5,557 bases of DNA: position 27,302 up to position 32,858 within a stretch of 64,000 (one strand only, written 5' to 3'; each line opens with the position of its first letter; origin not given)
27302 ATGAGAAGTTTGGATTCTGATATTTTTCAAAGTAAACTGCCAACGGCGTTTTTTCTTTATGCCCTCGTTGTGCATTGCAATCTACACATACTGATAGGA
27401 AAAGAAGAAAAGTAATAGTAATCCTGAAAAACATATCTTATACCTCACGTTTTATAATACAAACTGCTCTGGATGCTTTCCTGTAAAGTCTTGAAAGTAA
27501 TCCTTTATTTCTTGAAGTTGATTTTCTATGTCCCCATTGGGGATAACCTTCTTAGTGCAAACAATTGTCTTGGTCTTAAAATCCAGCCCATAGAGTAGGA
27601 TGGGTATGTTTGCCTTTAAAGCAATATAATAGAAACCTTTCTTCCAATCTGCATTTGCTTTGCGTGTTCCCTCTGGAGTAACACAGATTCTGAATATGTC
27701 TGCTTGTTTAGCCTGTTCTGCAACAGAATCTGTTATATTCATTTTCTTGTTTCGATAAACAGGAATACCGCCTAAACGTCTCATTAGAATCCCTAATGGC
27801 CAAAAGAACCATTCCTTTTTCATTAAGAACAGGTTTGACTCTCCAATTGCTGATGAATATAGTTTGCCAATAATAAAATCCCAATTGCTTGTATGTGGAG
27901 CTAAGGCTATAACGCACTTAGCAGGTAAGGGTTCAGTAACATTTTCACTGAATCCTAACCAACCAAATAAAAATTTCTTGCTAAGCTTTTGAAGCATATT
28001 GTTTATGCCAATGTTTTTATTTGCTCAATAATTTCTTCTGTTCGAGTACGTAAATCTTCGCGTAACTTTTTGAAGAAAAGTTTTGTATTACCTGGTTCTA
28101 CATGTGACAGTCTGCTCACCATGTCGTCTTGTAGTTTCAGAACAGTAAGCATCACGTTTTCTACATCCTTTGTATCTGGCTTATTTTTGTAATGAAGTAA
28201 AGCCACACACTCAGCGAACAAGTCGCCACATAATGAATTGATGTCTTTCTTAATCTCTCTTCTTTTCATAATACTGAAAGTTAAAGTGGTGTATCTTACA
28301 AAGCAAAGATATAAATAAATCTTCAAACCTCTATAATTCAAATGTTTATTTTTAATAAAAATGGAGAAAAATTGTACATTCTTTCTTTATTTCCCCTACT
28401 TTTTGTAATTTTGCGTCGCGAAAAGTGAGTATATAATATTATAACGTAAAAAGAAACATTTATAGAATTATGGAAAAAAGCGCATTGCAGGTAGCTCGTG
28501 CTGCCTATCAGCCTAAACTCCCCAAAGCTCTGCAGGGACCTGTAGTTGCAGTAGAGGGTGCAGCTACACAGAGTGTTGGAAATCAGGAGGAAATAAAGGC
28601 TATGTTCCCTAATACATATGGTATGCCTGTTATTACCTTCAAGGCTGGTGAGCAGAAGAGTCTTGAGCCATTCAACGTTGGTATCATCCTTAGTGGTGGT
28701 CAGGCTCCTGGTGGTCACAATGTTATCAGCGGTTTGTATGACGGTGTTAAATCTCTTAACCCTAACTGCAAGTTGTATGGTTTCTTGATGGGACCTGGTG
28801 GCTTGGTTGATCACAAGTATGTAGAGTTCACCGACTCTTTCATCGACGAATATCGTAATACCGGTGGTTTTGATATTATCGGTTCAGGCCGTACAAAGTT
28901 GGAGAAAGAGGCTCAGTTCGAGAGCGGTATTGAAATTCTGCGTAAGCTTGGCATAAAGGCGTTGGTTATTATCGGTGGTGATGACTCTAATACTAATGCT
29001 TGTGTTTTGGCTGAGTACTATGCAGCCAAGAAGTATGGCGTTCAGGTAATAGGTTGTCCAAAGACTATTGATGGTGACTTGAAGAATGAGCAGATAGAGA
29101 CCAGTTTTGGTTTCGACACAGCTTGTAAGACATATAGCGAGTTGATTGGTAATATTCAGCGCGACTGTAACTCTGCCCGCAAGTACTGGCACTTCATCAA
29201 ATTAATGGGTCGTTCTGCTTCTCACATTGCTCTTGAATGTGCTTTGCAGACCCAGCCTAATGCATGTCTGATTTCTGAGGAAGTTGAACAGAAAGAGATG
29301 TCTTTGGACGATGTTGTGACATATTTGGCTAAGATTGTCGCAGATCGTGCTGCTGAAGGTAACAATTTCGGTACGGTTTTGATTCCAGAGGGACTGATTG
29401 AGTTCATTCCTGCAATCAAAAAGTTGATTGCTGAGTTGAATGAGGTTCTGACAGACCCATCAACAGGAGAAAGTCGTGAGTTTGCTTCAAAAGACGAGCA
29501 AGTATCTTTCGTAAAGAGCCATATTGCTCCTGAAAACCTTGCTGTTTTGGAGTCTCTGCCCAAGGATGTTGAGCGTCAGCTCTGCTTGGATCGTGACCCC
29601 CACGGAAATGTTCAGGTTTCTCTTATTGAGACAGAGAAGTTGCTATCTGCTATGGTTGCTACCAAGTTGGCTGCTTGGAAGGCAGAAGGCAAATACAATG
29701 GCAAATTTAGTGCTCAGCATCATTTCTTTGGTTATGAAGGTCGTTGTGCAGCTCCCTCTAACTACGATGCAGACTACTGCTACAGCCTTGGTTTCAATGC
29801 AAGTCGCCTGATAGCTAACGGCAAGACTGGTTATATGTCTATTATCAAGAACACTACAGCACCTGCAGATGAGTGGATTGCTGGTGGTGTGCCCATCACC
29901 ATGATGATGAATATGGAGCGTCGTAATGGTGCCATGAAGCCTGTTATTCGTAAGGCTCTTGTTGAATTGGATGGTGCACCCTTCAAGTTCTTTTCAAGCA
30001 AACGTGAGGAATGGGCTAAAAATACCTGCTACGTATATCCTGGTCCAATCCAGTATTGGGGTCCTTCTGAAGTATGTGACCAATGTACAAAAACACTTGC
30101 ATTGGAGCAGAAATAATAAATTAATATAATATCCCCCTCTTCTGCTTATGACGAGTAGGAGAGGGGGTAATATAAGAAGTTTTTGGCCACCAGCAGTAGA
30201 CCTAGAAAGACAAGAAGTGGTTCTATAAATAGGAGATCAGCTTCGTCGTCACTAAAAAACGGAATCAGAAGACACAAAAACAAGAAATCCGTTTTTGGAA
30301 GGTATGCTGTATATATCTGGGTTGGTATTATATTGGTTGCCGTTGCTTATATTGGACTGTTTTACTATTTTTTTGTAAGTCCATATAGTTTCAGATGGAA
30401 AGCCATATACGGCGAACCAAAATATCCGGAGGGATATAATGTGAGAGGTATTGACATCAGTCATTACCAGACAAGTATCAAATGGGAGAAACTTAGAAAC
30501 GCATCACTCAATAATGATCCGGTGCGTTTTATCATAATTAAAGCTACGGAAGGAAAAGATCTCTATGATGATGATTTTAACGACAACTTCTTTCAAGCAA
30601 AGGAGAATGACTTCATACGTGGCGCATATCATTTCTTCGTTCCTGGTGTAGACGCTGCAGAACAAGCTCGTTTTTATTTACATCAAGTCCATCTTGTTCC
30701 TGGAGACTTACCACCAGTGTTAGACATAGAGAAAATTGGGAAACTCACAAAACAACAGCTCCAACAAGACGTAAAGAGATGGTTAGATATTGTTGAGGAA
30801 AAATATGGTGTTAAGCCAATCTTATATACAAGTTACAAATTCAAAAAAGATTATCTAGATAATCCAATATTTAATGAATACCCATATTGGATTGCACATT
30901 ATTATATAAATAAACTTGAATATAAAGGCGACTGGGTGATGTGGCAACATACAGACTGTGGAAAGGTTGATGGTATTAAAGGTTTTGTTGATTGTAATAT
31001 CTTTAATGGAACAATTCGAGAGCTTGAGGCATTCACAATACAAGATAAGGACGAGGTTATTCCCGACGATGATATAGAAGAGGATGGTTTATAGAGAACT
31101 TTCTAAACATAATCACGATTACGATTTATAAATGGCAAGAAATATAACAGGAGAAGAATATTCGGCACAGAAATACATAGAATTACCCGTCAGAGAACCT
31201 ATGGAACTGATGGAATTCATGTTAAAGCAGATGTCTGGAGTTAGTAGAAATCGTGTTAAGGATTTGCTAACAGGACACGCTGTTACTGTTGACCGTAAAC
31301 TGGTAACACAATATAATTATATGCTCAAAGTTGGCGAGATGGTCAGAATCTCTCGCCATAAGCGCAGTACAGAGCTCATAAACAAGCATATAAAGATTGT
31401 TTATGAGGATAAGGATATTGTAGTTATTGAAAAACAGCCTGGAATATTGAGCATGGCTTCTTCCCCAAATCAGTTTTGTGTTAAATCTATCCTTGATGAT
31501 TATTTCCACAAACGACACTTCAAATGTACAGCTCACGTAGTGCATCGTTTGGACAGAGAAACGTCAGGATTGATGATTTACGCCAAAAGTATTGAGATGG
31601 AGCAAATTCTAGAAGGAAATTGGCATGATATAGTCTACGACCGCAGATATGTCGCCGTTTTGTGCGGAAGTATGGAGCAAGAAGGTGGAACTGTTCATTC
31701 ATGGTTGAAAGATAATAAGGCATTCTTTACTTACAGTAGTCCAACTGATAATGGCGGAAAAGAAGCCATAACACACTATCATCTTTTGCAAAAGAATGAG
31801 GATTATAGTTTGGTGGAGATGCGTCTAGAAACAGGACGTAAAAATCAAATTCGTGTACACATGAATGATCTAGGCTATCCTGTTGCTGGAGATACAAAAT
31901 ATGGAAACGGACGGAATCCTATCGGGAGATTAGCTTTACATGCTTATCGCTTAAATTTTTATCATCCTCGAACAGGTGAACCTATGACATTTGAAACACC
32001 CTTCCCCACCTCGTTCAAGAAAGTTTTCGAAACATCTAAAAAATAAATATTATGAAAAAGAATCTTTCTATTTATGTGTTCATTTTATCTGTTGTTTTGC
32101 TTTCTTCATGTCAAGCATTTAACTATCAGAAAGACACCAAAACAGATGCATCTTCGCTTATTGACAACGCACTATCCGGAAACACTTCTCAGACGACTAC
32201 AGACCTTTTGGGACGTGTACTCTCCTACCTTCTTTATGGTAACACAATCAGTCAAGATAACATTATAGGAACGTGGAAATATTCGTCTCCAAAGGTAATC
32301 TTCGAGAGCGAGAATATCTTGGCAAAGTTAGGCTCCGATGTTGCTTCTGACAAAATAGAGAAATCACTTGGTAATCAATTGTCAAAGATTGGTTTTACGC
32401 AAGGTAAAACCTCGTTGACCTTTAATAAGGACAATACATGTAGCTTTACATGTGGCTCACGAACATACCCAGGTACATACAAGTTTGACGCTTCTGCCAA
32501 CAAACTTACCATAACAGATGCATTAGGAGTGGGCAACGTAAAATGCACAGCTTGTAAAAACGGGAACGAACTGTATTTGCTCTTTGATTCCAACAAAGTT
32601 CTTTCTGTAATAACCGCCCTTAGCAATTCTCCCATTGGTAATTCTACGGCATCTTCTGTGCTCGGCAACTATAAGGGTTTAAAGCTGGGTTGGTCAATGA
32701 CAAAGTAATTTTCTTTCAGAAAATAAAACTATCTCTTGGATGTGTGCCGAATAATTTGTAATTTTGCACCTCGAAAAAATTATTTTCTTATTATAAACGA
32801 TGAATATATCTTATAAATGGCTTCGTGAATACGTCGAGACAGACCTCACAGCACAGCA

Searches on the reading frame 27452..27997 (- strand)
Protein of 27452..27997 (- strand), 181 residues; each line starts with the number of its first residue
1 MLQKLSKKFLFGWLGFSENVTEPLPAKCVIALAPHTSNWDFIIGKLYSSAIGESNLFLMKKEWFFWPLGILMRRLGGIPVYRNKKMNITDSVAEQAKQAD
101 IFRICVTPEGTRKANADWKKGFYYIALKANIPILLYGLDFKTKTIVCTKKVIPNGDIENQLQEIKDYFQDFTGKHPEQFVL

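Call 44: search_protein_families(library=pfam, proteins=[window:27452-27997:-], max_evalue=0.00001)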
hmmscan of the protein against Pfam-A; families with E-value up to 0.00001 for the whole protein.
window:27452-27997:- (181 aa): 1 family
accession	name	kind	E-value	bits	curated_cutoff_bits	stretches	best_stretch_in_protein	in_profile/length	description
PF01553.26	Acyltransferase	-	1.6e-13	51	23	1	22-134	8-127/132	Acyltransferase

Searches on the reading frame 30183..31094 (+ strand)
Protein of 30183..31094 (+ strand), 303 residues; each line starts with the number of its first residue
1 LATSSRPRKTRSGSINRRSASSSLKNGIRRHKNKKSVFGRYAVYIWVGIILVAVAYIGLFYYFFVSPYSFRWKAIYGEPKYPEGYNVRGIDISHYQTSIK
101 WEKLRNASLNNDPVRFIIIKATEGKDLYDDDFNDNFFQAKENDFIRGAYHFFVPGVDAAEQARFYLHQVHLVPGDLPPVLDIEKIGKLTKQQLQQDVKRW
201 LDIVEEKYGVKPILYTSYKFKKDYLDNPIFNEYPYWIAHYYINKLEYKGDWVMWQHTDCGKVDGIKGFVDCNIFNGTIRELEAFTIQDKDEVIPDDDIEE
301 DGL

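Call 45: search_protein_families(library=pfam, proteins=[window:30183-31094:+], max_evalue=0.00001)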
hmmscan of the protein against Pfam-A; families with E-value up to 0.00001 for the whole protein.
window:30183-31094:+ (303 aa): 1 family
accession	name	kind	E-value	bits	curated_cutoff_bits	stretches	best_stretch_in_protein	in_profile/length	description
PF01183.26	Glyco_hydro_25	-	9.2e-48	163.4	27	1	90-265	1-180/180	Glycosyl hydrolases family 25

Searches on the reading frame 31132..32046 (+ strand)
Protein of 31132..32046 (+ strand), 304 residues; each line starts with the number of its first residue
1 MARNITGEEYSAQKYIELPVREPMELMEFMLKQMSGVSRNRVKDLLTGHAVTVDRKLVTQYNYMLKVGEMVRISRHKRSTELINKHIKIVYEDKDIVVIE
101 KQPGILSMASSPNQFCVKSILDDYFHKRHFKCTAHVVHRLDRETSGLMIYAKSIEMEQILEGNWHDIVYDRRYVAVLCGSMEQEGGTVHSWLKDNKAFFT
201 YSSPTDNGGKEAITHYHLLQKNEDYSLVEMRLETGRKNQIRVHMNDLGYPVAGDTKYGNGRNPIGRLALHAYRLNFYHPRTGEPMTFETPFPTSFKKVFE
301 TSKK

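Call 45: search_protein_families(library=pfam, proteins=[window:31132-32046:+], max_evalue=0.00001)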
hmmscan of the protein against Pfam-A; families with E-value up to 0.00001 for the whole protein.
window:31132-32046:+ (304 aa): 1 family
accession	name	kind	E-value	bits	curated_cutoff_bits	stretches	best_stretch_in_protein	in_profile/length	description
PF00849.27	PseudoU_synth_2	-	3.3e-28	99.3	26.8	1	95-245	1-151/152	RNA pseudouridylate synthase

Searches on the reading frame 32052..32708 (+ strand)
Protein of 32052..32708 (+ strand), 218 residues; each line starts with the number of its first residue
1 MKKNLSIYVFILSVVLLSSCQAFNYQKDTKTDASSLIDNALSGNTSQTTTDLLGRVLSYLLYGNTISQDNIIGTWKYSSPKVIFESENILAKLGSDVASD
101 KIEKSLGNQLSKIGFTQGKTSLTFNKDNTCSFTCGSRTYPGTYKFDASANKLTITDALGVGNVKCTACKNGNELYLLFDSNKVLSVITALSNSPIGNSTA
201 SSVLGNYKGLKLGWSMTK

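Call 45: search_protein_families(library=pfam, proteins=[window:32052-32708:+], max_evalue=0.00001)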
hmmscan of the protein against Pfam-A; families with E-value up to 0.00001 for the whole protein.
window:32052-32708:+ (218 aa): 1 family
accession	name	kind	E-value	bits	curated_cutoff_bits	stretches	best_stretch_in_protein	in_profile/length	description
PF16270.11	DUF4923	-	5.6e-42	144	22.8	1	53-218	10-176/176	Lipocalin-like domain (DUF4923)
